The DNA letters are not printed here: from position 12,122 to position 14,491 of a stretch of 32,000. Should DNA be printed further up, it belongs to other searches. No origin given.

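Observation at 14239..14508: Dense GGACA iteron field overlapping and following the replicase 3' end: putative island origin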

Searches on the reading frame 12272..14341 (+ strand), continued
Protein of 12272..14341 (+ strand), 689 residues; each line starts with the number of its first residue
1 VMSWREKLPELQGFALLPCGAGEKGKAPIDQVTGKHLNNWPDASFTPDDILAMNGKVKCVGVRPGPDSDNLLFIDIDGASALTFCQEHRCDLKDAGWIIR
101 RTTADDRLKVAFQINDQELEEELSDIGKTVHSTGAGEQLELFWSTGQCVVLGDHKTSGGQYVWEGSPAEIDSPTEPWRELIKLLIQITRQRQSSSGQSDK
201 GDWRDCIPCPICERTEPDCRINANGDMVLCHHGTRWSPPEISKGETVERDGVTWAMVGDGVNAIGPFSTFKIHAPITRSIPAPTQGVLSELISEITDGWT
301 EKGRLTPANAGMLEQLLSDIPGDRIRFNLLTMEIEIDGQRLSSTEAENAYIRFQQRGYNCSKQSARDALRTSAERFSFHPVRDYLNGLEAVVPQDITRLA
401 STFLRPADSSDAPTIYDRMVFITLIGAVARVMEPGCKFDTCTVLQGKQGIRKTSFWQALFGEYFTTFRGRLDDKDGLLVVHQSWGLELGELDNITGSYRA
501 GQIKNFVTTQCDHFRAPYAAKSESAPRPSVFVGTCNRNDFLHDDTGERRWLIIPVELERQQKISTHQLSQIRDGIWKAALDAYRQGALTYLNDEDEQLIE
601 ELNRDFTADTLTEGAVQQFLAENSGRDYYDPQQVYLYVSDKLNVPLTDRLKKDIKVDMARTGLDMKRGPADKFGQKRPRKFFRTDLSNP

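Call 41: fold_search(model_id=the predicted structure, library=pdb)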
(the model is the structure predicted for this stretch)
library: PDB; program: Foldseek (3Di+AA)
matches with E <= 10: 958; with E <= 0.001: 189
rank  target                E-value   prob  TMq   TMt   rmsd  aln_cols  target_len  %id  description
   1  7pds_B                2.7e-18  1.00  0.46  0.68   5.5       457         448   18  The structure of PriRep1 with dsDNA (released 2022-07-13)
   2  7pds_A                3.3e-18  1.00  0.46  0.67   5.6       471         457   16  The structure of PriRep1 with dsDNA (released 2022-07-13)
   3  7pds_D                5.7e-18  1.00  0.45  0.65   5.8       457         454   17  The structure of PriRep1 with dsDNA (released 2022-07-13)
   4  7pds_C                6.4e-18  1.00  0.46  0.67   5.5       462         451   17  The structure of PriRep1 with dsDNA (released 2022-07-13)
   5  7pds_E                8.4e-18  1.00  0.44  0.63   6.1       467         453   18  The structure of PriRep1 with dsDNA (released 2022-07-13)
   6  7pds_F                3.7e-17  1.00  0.46  0.67   5.5       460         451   17  The structure of PriRep1 with dsDNA (released 2022-07-13)
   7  8wgy_E                3.9e-09  1.00  0.27  0.25  28.4       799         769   11  MPOX E5 hexamer AMP-PNP and ssDNA bound form with clear primase domain (released 2024-10-16)
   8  6k9c_B                6.0e-09  1.00  0.33  0.50   7.8       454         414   13  The apo structure of NrS-1 C terminal region (305-718) (released 2020-04-08)
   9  8hwa_A                6.3e-09  1.00  0.20  0.20  21.1       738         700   11  D5 ATP-ADP-Apo-ssDNA IS1 (released 2024-01-10)
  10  6k9c_A                1.0e-08  1.00  0.33  0.50   7.7       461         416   12  The apo structure of NrS-1 C terminal region (305-718) (released 2020-04-08)
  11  6k9e_B                1.4e-08  1.00  0.32  0.48   7.8       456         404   13  The A form apo structure of NrS-1 C terminal region-CTR(305-718) (released 2020-06-17)
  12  9im2_C                1.4e-08  1.00  0.28  0.28  26.8       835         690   11  The Cryo-EM structure of MPXV E5 in complex with ssDNA in intermediate state 3 (released 2025-06-18)
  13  8wh6_E                1.6e-08  1.00  0.27  0.25  29.2       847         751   10  MPOX E5 hexamer ADP and ssDNA bound and clear primase domain conformation (released 2024-09-25)
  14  6k9e_C                8.7e-08  1.00  0.33  0.51   7.3       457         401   10  The A form apo structure of NrS-1 C terminal region-CTR(305-718) (released 2020-06-17)
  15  9ilz_A                9.7e-08  1.00  0.27  0.25  25.5       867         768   10  The Cryo-EM structure of MPXV E5 in complex with ssDNA (released 2025-06-18)
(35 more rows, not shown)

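Call 42: find_encoding_contigs(protein=P0007, flank=6000, max_places=3)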
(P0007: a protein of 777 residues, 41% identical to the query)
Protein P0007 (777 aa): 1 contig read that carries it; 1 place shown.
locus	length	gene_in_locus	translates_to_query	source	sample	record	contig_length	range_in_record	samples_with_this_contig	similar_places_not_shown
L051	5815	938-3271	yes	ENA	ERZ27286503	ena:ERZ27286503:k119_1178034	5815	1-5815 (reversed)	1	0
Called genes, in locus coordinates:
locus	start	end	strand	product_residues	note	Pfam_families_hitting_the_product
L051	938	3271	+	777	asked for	PF05272:VapE-like_dom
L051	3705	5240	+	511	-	PF01435:Peptidase_M48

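Call 43: find_encoding_contigs(protein=P0006, flank=6000, max_places=3)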
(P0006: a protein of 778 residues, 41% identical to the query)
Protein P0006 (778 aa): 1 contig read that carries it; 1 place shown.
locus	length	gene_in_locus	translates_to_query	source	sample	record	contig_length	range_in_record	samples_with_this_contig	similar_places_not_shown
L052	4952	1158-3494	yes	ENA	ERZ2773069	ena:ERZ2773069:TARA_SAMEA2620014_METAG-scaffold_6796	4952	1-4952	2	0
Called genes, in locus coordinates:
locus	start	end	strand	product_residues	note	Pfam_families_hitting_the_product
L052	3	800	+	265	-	?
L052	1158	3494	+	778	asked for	PF05272:VapE-like_dom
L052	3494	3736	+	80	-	-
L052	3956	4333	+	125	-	PF05367:Phage_endo_I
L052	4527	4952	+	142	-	?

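Call 44: find_encoding_contigs(protein=P0012, flank=10000, max_places=3)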
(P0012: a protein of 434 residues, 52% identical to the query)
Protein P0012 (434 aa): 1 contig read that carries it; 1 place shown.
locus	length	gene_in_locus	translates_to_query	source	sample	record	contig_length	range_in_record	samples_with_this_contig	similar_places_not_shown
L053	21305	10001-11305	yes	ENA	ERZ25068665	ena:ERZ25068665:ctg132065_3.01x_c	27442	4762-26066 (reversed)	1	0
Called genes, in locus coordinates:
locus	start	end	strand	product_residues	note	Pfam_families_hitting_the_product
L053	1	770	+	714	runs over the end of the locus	?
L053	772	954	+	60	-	-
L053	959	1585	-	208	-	-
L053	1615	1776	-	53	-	-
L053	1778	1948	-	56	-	-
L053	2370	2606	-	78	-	-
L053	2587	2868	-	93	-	-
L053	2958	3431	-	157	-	-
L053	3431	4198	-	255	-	-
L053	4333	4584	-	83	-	-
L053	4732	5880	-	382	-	PF00589:Phage_integrase (faint)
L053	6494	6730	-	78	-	-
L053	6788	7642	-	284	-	-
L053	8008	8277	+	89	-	-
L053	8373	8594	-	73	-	-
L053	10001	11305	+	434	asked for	PF05272:VapE-like_dom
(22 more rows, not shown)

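Call 45: find_encoding_contigs(protein=P0014, flank=8000, max_places=3)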
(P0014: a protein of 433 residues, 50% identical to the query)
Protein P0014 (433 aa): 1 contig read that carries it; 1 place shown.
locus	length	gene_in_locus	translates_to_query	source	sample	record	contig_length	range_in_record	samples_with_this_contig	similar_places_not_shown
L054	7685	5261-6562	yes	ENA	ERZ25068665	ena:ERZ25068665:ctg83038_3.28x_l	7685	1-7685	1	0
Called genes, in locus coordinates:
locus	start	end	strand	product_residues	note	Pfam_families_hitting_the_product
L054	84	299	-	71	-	-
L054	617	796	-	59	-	-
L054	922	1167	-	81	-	-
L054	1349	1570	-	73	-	-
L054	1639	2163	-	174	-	-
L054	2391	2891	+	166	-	-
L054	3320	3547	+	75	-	PF03869:Arc (faint)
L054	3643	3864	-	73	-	-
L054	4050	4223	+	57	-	-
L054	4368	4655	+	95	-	-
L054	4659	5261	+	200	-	-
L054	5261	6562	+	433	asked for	PF05272:VapE-like_dom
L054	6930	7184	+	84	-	-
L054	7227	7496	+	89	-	-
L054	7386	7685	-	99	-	?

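Call 58: find_related_loci(query=A1, collection=viral_contigs, flank=6000)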
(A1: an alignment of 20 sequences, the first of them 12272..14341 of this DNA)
Query A1 (689 aa) in viral_contigs; peptide patterns used: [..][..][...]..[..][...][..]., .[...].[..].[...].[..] (x = any residue, [..] = any of these).
95 stretches matched a pattern; 13 encode a relative of the query (tblastn E <= 1e-3); 13 distinct loci.
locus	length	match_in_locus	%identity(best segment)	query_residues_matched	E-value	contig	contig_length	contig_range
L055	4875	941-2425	33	134-626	4e-69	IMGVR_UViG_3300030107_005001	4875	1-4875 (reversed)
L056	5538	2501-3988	32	134-626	5e-68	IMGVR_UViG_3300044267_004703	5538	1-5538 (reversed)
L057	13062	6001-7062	38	286-626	5e-67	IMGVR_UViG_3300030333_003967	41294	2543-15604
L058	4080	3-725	42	388-626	8e-54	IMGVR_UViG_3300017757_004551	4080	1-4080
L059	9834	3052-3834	37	325-592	1e-45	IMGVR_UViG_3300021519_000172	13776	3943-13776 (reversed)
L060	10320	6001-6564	47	4-185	8e-45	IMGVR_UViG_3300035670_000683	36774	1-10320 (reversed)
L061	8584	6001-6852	31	300-586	2e-34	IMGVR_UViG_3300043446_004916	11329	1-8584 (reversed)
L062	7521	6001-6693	38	379-617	3e-32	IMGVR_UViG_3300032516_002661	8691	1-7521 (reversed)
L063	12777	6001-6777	29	357-620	8e-28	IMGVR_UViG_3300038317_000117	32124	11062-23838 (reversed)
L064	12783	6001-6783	29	350-620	2e-26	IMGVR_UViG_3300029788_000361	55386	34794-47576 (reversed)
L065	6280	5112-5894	29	350-620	2e-26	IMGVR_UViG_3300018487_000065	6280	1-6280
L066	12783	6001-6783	29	350-620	2e-26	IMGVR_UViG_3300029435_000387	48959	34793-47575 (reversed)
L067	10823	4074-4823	29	367-620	2e-22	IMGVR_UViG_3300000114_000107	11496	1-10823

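Call 59: find_encoding_contigs(protein=window:12272-14341:+, flank=10000, max_places=10)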
Protein window:12272-14341:+ (689 aa): no gene with exactly this product is on record in the collection.

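Call 60: find_encoding_contigs(protein=window:12275-14341:+, flank=10000, max_places=10)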
Protein window:12275-14341:+ (688 aa): 23 contigs read that carry it; 2 places shown.
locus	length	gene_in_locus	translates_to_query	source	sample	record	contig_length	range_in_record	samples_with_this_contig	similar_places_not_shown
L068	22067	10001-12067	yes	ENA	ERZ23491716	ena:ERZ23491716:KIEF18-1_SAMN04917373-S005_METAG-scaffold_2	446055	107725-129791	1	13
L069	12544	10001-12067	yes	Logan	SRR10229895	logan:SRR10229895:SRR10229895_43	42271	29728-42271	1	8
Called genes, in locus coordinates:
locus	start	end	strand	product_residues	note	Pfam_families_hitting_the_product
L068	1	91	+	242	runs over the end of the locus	PF01427:Peptidase_M15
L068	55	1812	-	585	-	PF03460:NIR_SIR_ferr, PF01077:NIR_SIR, PF03460:NIR_SIR_ferr, PF01077:NIR_SIR (weak)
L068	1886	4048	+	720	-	PF02092:tRNA_synt_2f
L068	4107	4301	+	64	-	-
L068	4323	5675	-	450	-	PF01494:FAD_binding_3, PF22578:GGR_cat (weak)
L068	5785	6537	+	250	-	PF02557:VanY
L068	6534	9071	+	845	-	PF01136:Peptidase_U32, PF12392:DUF3656, PF01136:Peptidase_U32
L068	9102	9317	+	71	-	-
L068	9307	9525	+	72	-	-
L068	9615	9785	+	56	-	-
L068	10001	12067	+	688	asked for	PF05272:VapE-like_dom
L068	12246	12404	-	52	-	-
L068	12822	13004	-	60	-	-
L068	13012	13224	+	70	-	-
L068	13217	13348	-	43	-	-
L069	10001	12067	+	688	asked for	PF05272:VapE-like_dom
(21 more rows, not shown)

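Call 82: search_dna_similar(query=window:12275-14341:+, collection=phages, mode=protein, max_rows=12)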
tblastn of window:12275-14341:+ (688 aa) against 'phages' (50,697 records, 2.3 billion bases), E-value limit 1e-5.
Records with a match: 681; places in all: 681; records where one place covers at least 80% of the query: 1.
Best place of each record, by identity: <60% 681.
By first word of the organism name: Streptococcus 124; Bacteroides 105; Staphylococcus 87; Xanthomonas 34; Bacteriophage 26; Phocaeicola 24; Paenibacillus 24; Rhodobacter 23; Leuconostoc 22; Clostridium 20; and 65 more.
By host as written in the record: - 53; Staphylococcus aureus 34; Rhodobacter capsulatus YW1 23; Xanthomonas oryzae pv. oryzae 14; Corynebacterium xerosis 13; Clostridium perfringens 12; Bacteroides thetaiotaomicron VPI-5482 10; Paenibacillus larvae 2017 10; and 344 more.
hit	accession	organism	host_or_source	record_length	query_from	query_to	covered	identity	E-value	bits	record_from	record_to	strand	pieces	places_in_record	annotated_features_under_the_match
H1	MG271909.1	Synechococcus phage S-LBS1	Synechococcus sp. TCC793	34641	24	665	93%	31.3%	8e-71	257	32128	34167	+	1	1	bifunctional DNA primase and polymerase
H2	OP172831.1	Parabacteroides phage PM682P4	Parabacteroides merdae DA682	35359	284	601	46%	33.6%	3e-32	140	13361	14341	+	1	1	hypothetical protein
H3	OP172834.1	Parabacteroides phage PM708P3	Parabacteroides merdae DA708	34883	284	601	46%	32.9%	3e-33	143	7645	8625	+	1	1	hypothetical protein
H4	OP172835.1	Parabacteroides phage PM708P4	Parabacteroides merdae DA708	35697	284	601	46%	32.9%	3e-33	143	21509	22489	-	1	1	hypothetical protein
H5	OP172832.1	Parabacteroides phage PM682P6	Parabacteroides merdae DA682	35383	284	601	46%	32.9%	5e-33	142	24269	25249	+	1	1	hypothetical protein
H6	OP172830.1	Parabacteroides phage PM682P3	Parabacteroides merdae DA682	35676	284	601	46%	32.9%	7e-33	142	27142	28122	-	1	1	hypothetical protein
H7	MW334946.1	Cyanophage S-2L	-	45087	327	642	46%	32.9%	1e-41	169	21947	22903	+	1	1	DNA primase/polymerase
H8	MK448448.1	Streptococcus satellite phage Javan354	Streptococcus oralis DD16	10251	309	664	52%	29.2%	1e-22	109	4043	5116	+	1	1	virulence-associated protein E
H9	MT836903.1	Bacteriophage sp.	human fecal samples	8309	287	644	52%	28.4%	2e-28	128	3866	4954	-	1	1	record has no annotation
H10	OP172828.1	Parabacteroides phage PM116P6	Parabacteroides merdae DA116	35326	275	619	50%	29.4%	3e-28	127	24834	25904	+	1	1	hypothetical protein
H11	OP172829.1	Parabacteroides phage PM116P7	Parabacteroides merdae DA116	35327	275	619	50%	29.4%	3e-28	127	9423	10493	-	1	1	hypothetical protein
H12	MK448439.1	Streptococcus satellite phage Javan337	Streptococcus mitis SK608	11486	304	661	52%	28.2%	8e-23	110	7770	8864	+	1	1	virulence-associated protein E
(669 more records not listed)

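Call 83: search_dna_similar(query=window:12275-14341:+, collection=plasmids, mode=protein, max_rows=12)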
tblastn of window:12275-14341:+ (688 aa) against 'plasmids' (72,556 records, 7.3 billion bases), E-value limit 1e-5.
Records with a match: 113; places in all: 119; records where one place covers at least 80% of the query: 0.
Best place of each record, by identity: <60% 113.
By first word of the organism name: Serratia 15; Apilactobacillus 12; Nostoc 8; Enterobacter 8; Escherichia 6; Staphylococcus 5; Lactiplantibacillus 5; Roseomonas 4; Subdoligranulum 3; Bacteroides 3; and 31 more.
By predicted mobility (MOB-suite, as given by PLSDB): non-mobilizable 106; mobilizable 7.
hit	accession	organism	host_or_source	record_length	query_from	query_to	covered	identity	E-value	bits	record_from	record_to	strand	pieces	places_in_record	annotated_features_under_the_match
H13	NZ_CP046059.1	Microcystis aeruginosa NIES-298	lake,freshwater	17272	285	680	58%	31.9%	5e-40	166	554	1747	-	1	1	VapE domain-containing protein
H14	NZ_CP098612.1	Phormidium yuhuli AB48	Cell culture,Photobioreactor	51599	298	618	47%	35.4%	1e-49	195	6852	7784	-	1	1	VapE domain-containing protein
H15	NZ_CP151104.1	Nostoc sp. UHCC 0302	isolated culture,lake sediment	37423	315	675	52%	30.9%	3e-36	154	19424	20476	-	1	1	VapE domain-containing protein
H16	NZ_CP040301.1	Nostoc sp. TCL26-01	Leiosporoceros dussii,pure culture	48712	300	615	46%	35.0%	5e-43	175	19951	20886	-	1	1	VapE domain-containing protein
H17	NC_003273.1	Nostoc sp. PCC 7120 = FACHB-418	-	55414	312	615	44%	36.1%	1e-42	174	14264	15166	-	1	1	VapE domain-containing protein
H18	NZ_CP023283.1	Nostoc sp. CENA543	cell culture,Brazilian saline-alkaline ...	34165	303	615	45%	35.0%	9e-44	177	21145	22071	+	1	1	VapE domain-containing protein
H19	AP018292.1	Calothrix sp. NIES-4105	-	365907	314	620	45%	35.7%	8e-43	174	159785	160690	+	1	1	hypothetical protein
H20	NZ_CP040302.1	Nostoc sp. TCL26-01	Leiosporoceros dussii,pure culture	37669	312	612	44%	36.2%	4e-41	169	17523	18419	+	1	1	VapE domain-containing protein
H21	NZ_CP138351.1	Cyanobacterium aponinum AL20115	-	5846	322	605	41%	37.3%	4e-45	181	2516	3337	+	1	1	VapE domain-containing protein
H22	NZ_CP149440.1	Cyanobacterium aponinum AL20118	-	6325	322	605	41%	37.3%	5e-45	181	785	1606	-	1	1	VapE domain-containing protein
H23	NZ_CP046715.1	Nostoc sp. ATCC 53789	-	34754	300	607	45%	32.5%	7e-40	165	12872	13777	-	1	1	VapE domain-containing protein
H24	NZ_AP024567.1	Microcystis aeruginosa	-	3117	319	623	44%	32.6%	2e-32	142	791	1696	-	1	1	virulence-associated E family protein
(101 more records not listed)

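Call 84: get_annotated_region(hit=H24, flank=3000)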
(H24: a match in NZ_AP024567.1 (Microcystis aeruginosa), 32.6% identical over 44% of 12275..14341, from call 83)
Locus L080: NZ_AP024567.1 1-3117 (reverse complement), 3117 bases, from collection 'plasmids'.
description: Microcystis aeruginosa strain NIES-88 plasmid p2-NIES88, complete sequence
organism: Microcystis aeruginosa (NCBI taxid 1126)
taxonomy: Bacteria; Cyanobacteriota; Cyanophyceae; Chroococcales; Microcystaceae; Microcystis; Microcystis aeruginosa
host: -; source: -; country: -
typing (MOB-suite, as given by PLSDB): non-mobilizable
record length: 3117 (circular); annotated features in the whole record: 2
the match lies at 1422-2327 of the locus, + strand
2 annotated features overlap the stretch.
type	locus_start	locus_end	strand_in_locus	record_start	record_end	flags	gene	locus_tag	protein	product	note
CDS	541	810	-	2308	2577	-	-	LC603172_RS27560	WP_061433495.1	hypothetical protein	-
CDS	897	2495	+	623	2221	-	-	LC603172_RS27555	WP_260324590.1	virulence-associated E family protein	-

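Call 85: get_annotated_region(hit=H21, flank=4000)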
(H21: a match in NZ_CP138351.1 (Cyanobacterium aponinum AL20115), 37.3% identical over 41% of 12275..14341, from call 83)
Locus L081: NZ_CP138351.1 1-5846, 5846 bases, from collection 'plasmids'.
description: Cyanobacterium aponinum AL20115 plasmid pAL20115c
organism: Cyanobacterium aponinum AL20115 (NCBI taxid 3090662)
taxonomy: Bacteria; Cyanobacteriota; Cyanophyceae; Chroococcales; Geminocystaceae; Cyanobacterium; Cyanobacterium aponinum; Cyanobacterium aponinum AL20115
host: -; source: -; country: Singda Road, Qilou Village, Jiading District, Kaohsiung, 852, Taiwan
typing (MOB-suite, as given by PLSDB): non-mobilizable
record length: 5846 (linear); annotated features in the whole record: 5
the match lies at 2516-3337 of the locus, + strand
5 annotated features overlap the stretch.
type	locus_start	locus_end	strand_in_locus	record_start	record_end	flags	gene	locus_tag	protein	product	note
CDS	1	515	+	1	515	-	-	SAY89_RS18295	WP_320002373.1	hypothetical protein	-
CDS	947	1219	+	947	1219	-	-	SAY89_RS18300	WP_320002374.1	hypothetical protein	-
CDS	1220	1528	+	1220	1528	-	-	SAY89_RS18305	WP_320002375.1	hypothetical protein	-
CDS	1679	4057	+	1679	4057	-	-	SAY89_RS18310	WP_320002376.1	VapE domain-containing protein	-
CDS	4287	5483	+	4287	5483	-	-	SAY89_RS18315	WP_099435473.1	RNA-guided endonuclease TnpB family protein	-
